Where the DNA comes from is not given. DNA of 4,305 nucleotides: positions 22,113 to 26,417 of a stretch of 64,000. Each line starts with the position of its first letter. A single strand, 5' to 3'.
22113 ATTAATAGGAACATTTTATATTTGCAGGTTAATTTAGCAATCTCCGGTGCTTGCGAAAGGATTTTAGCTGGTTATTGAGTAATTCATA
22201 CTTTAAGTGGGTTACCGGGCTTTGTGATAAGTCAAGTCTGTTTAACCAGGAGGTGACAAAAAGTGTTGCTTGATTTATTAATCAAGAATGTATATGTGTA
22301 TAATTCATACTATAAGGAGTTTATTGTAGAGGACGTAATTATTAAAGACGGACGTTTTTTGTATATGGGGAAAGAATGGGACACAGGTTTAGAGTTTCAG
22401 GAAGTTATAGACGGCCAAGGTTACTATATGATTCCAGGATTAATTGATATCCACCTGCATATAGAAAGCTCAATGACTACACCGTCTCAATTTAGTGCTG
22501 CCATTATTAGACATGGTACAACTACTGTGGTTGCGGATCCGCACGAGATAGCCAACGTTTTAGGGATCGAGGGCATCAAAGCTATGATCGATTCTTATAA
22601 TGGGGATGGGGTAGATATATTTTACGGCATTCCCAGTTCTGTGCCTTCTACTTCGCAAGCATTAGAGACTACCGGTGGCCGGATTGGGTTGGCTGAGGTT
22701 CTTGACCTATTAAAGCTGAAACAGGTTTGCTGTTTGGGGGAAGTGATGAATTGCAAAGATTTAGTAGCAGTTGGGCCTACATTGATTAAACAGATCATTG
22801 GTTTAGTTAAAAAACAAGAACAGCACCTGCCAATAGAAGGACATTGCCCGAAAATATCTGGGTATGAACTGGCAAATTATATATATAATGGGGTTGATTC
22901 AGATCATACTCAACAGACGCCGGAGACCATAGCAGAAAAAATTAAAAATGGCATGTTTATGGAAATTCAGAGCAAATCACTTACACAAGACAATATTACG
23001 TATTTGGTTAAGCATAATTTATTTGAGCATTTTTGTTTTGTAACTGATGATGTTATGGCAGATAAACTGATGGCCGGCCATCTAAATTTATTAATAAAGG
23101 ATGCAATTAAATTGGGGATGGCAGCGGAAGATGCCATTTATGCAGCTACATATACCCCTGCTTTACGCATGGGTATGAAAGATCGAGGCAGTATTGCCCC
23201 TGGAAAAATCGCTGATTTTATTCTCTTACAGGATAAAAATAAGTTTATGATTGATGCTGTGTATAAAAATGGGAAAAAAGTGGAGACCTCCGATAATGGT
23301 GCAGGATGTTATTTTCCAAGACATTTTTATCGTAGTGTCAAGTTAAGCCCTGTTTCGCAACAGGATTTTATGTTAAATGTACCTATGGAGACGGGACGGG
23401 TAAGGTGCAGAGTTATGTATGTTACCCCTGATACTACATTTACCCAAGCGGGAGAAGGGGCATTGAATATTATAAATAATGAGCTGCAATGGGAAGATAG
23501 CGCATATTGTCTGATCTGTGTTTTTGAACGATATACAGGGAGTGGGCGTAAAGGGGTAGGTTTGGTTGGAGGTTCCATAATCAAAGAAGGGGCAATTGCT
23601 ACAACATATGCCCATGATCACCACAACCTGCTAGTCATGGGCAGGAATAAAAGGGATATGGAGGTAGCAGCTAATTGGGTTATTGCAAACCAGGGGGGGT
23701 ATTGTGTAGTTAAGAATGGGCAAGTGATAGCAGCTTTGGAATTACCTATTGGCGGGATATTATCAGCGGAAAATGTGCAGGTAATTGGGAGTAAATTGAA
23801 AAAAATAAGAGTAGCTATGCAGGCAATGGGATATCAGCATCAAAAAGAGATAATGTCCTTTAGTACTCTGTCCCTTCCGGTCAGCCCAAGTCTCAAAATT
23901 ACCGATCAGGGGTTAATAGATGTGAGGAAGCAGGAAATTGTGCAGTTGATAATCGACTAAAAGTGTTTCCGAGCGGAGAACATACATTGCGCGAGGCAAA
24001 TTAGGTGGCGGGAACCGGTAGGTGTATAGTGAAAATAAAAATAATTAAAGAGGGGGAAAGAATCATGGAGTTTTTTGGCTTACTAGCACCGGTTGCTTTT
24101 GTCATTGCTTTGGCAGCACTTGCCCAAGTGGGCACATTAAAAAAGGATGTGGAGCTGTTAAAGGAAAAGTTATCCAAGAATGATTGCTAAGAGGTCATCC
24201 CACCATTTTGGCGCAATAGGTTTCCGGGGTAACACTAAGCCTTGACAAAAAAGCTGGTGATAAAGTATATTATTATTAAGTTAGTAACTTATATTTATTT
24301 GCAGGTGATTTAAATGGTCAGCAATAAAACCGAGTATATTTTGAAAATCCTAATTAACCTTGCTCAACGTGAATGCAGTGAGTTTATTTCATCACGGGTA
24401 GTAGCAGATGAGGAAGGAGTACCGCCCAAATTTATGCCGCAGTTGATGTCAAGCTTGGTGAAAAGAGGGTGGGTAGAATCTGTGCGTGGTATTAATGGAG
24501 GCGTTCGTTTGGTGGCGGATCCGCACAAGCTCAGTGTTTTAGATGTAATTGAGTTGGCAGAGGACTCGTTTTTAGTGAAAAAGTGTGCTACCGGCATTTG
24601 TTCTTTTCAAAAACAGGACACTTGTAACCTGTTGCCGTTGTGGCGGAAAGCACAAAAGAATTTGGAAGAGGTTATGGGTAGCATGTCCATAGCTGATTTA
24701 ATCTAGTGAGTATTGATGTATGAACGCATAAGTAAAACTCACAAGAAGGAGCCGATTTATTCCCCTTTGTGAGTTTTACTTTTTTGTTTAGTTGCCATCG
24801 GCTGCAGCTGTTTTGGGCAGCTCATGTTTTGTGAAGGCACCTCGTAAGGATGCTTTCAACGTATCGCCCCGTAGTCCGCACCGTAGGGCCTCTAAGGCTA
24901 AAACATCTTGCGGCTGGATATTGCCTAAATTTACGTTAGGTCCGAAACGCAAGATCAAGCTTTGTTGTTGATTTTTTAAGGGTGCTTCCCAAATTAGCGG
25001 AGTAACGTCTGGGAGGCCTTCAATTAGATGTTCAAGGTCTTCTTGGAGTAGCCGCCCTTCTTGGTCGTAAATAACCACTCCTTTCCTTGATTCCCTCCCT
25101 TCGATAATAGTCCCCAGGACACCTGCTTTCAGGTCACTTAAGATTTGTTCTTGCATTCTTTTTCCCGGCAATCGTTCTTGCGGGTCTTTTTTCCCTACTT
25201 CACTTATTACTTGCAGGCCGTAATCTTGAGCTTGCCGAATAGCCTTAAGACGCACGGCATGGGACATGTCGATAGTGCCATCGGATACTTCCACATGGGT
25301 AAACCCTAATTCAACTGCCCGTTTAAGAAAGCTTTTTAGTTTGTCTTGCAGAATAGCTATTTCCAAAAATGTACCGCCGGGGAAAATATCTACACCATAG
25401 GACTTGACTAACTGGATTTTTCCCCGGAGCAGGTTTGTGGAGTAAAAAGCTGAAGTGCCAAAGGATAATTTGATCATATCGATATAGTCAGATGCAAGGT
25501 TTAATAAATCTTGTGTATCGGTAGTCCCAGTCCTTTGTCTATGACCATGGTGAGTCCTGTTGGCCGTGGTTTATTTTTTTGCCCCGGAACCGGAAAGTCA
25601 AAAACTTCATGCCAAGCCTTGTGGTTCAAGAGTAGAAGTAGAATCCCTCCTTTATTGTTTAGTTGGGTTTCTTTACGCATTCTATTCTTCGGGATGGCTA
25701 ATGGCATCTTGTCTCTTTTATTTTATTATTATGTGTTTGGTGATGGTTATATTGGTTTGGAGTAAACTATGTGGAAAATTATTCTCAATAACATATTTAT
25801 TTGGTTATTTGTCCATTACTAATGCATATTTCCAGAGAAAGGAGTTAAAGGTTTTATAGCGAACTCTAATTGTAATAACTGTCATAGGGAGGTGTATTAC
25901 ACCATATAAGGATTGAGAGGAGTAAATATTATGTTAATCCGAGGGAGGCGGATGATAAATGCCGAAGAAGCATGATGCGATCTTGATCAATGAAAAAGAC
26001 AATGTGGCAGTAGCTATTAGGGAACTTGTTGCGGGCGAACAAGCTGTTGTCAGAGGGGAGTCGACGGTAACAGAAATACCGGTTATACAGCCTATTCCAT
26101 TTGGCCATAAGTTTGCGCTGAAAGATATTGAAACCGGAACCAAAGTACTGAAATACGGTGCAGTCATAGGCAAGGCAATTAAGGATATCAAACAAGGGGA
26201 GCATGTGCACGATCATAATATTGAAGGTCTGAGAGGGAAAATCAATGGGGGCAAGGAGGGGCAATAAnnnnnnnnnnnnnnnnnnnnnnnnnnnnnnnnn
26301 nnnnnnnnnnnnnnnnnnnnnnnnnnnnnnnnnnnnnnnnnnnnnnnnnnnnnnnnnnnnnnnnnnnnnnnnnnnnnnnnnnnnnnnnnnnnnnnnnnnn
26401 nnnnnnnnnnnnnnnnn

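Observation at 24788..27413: Frameshifted phosphosulfolactate synthase (comA) divergent from a split UxaA/SuyAB-like hydro-lyase, next to an Rrf2 regulator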

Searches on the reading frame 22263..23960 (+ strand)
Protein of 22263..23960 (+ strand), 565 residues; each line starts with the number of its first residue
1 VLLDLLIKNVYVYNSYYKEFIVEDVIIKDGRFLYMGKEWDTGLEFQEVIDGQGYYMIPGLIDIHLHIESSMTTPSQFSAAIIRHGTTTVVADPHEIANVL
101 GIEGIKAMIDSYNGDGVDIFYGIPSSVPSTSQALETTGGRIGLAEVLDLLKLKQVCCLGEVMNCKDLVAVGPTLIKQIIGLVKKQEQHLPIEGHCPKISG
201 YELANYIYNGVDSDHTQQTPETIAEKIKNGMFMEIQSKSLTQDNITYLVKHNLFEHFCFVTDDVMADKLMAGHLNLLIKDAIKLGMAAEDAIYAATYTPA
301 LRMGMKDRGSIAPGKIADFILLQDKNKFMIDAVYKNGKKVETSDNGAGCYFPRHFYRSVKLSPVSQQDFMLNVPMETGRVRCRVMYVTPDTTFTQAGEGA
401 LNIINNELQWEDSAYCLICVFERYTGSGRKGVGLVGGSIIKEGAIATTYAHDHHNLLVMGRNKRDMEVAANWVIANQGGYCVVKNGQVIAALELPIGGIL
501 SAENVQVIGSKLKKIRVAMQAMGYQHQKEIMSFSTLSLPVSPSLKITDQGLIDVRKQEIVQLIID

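Call 4: search_protein_families(library=pfam, proteins=[window:22263-23960:+], max_evalue=0.01)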
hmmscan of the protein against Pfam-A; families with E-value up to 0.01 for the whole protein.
window:22263-23960:+ (565 aa): 3 families
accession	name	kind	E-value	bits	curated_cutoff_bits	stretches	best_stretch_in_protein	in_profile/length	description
PF13382.11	Adenine_deam_C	-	2.1e-54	183.9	27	1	392-557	2-168/169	Adenine deaminase C-terminal domain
PF01979.26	Amidohydro_1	-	1.5e-27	97.2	25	1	55-340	1-345/345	Amidohydrolase family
PF07969.17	Amidohydro_3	-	1e-10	42.2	29.7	2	287-328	408-449/472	Amidohydrolase family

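Call 5: search_protein_families(library=ncbifam, proteins=[window:22263-23960:+], max_evalue=0.001)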
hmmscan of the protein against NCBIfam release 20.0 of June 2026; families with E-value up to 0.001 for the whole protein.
window:22263-23960:+ (565 aa): 54 families (the best 25 are shown)
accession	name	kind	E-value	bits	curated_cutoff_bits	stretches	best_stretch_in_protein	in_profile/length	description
TIGR01178.1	ade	equivalog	2.5e-123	412.5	472.5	1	4-561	1-551/552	adenine deaminase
NF007457.0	PRK10027.1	equivalog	9.4e-97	324.6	768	1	3-564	30-586/588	adenine deaminase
NF006689.0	PRK09237.1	equivalog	2e-16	59.6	371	2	3-90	3-90/383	amidohydrolase/deacetylase family metallohydrolase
NF009060.0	PRK12394.1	equivalog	1.4e-13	50.4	442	2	1-90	1-89/381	metallo-dependent hydrolase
TIGR02318.1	phosphono_phnM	equivalog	8.7e-13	47.9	390.55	1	280-340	316-375/376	phosphonate metabolism protein PhnM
NF011990.0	PRK15446.2-6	subfamily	5.5e-12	45.1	233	1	288-344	328-386/390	alpha-D-ribose 1-methylphosphonate 5-triphosphate diphosphatase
NF011987.0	PRK15446.2-3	subfamily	1.8e-11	43.5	253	1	289-343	330-386/395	alpha-D-ribose 1-methylphosphonate 5-triphosphate diphosphatase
NF004839.0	PRK06189.1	equivalog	6.5e-11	41.5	631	1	2-69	2-65/451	allantoinase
TIGR03178.1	allantoinase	equivalog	9.1e-11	41.2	357.85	1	274-332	335-393/441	allantoinase AllB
NF011984.0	PRK15446.1-5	equivalog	3.7e-10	39.2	260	1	285-340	322-378/379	alpha-D-ribose 1-methylphosphonate 5-triphosphate diphosphatase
NF002668.0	PRK02382.1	equivalog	1.5e-09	37.1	452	1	8-100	4-94/436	dihydroorotase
TIGR01224.1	hutI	equivalog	1.6e-09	37.1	298.15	1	281-330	308-359/377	imidazolonepropionase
NF051886.1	XaaProDiPepCaul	equivalog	5.7e-09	35.5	500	0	24-75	20-72/398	Xaa-Pro dipeptidase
TIGR01975.1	isoAsp_dipep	equivalog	1.3e-08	34.5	331.25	0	277-340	311-376/389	beta-aspartyl-peptidase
TIGR03583.1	EF_0837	hypoth_equivalog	2.1e-08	33.6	432.15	0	22-90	15-83/365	amidohydrolase/deacetylase family metallohydrolase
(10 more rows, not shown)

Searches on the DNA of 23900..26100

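Call 70: search_rna_families(source=window, start=23900, end=26100, threshold=evalue, max_evalue=1)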
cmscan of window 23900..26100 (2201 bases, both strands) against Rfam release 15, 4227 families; matches with E-value up to 1: 0.
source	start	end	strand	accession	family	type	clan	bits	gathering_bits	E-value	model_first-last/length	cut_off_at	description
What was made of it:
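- Tried and rejected: A riboswitch or leader RNA upstream of the pair or comA: no Rfam hit at E <= 1 in 23900-26100 (call 70).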

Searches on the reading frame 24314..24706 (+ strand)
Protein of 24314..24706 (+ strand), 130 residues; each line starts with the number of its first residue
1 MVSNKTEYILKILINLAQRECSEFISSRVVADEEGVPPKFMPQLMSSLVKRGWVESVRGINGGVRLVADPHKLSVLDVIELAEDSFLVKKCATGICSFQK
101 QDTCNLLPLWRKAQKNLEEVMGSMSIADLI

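Call 4: search_protein_families(library=pfam, proteins=[window:24314-24706:+], max_evalue=0.01)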
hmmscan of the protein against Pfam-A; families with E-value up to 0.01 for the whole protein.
window:24314-24706:+ (130 aa): 2 families
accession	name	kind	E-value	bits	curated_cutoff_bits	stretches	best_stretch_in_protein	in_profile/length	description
PF02082.26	Rrf2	-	1.8e-31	109.5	30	1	3-130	2-130/132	Iron-dependent Transcriptional regulator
PF03444.21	HrcA_DNA-bdg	-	0.0087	16.1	21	0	3-64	3-63/79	Winged helix-turn-helix transcription repressor, HrcA DNA-binding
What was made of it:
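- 24314..24706 (+): Rrf2-family regulator with Cys91-x4-Cys96-x7-Cys104. It has its own promoter-like site at 24242-24271 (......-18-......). Pfam Rrf2 109.5 bits (call 4).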

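Call 5: search_protein_families(library=ncbifam, proteins=[window:24314-24706:+], max_evalue=0.001)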
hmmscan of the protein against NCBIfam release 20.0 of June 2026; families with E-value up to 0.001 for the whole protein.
window:24314-24706:+ (130 aa): 7 families
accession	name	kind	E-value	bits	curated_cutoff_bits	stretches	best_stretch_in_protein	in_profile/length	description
TIGR00738.1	rrf2_super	superfamily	2.5e-30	105.1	73.3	1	2-130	3-131/132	Rrf2 family transcriptional regulator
NF008886.0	PRK11920.1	equivalog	2.4e-17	63.1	193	1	3-130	4-131/153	iron-responsive transcriptional regulator RirA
TIGR02010.1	IscR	equivalog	2.8e-16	59.6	207.55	1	3-130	4-130/135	Fe-S cluster assembly transcriptional regulator IscR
NF047409.1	Cys_reg_CymR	equivalog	4e-16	59.4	195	1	2-130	3-124/139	cysteine metabolism transcriptional regulator CymR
TIGR02944.1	suf_reg_Xantho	equivalog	4.6e-15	56.2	110.65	1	2-129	4-130/130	SUF system Fe-S cluster assembly regulator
NF008240.0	PRK11014.1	equivalog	8.5e-13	48.5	182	1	4-130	5-128/141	nitric oxide-sensing transcriptional repressor NsrR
NF008110.0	PRK10857.1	equivalog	1.2e-10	41.4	275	1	5-130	6-130/164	Fe-S cluster assembly transcriptional regulator IscR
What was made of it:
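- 24314..24706 (+): It is below every equivalog cut-off (IscR, CymR, NsrR, RirA) (call 5).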

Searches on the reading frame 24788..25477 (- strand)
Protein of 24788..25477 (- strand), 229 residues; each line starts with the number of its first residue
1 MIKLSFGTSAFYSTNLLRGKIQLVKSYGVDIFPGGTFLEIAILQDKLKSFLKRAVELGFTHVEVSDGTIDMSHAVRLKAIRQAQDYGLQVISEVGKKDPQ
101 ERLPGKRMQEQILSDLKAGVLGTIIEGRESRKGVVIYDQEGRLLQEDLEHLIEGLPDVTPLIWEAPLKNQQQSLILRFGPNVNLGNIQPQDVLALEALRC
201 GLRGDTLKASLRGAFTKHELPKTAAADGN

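Call 4: search_protein_families(library=pfam, proteins=[window:24788-25477:-], max_evalue=0.01)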
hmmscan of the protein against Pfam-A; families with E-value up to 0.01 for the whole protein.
window:24788-25477:- (229 aa): 1 family
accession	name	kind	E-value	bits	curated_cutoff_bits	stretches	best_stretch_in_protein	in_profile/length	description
PF02679.21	ComA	-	8.3e-69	232.2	25.2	1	1-205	38-243/243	(2R)-phospho-3-sulfolactate synthase (ComA)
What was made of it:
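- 24788..25522 (-): comA 3' part in frame B (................. to the stop). The mechanical ORF from ATG is 24788-25477, 229 aa, and public annotation calls this as the gene. Pfam ComA 232 bits at positions 38-243 (call 4).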

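Call 5: search_protein_families(library=ncbifam, proteins=[window:24788-25477:-], max_evalue=0.001)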
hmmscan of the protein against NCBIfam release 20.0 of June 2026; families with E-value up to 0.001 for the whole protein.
window:24788-25477:- (229 aa): 1 family
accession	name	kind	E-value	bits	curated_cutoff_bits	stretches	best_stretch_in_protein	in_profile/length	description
TIGR03849.2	arch_ComA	equivalog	1.5e-83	279.9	280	1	1-208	34-241/241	phosphosulfolactate synthase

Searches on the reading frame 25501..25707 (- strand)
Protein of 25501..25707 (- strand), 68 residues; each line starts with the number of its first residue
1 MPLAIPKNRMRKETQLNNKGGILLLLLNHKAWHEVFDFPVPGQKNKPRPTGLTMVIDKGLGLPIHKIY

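Call 4: search_protein_families(library=pfam, proteins=[window:25501-25707:-], max_evalue=0.01)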
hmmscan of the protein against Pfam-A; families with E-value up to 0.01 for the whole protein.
window:25501-25707:- (68 aa): 1 family
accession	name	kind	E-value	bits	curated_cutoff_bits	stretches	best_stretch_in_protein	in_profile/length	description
PF02679.21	ComA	-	0.00034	20.6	25.2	1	43-62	3-22/243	(2R)-phospho-3-sulfolactate synthase (ComA)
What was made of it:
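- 25501..25629 (-): comA 5' fragment in frame A. The likely true start is TTG at 25629 (MNHKAW...). It reads through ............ and ends at a premature TAA at 25503-25501. Pfam ComA profile positions 3-22 (call 4).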

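Call 5: search_protein_families(library=ncbifam, proteins=[window:25501-25707:-], max_evalue=0.001)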
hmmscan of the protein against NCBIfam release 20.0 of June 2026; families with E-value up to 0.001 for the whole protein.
window:25501-25707:- (68 aa): 0 families

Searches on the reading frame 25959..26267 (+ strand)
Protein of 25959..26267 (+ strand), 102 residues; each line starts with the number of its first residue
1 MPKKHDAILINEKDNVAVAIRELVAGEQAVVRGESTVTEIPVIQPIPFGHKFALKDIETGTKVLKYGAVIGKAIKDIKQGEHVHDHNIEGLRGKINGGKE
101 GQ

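Call 4: search_protein_families(library=pfam, proteins=[window:25959-26267:+], max_evalue=0.01)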
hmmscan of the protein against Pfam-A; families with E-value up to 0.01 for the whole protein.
window:25959-26267:+ (102 aa): 1 family
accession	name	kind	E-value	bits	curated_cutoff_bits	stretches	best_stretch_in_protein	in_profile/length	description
PF08666.17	SAF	-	5.8e-11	43.2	21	1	14-89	1-63/63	SAF domain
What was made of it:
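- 25959..26267 (+): SAF-domain small subunit of a heteromeric UxaA/GarD-superfamily enzyme. Pfam SAF 43.2 bits (call 4).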

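Call 5: search_protein_families(library=ncbifam, proteins=[window:25959-26267:+], max_evalue=0.001)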
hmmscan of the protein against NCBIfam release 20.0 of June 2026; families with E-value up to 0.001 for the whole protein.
window:25959-26267:+ (102 aa): 1 family
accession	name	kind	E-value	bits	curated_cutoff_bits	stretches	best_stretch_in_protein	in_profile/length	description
TIGR03248.1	galactar-dH20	equivalog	4.3e-13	48.6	730.85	1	8-89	3-79/507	galactarate dehydratase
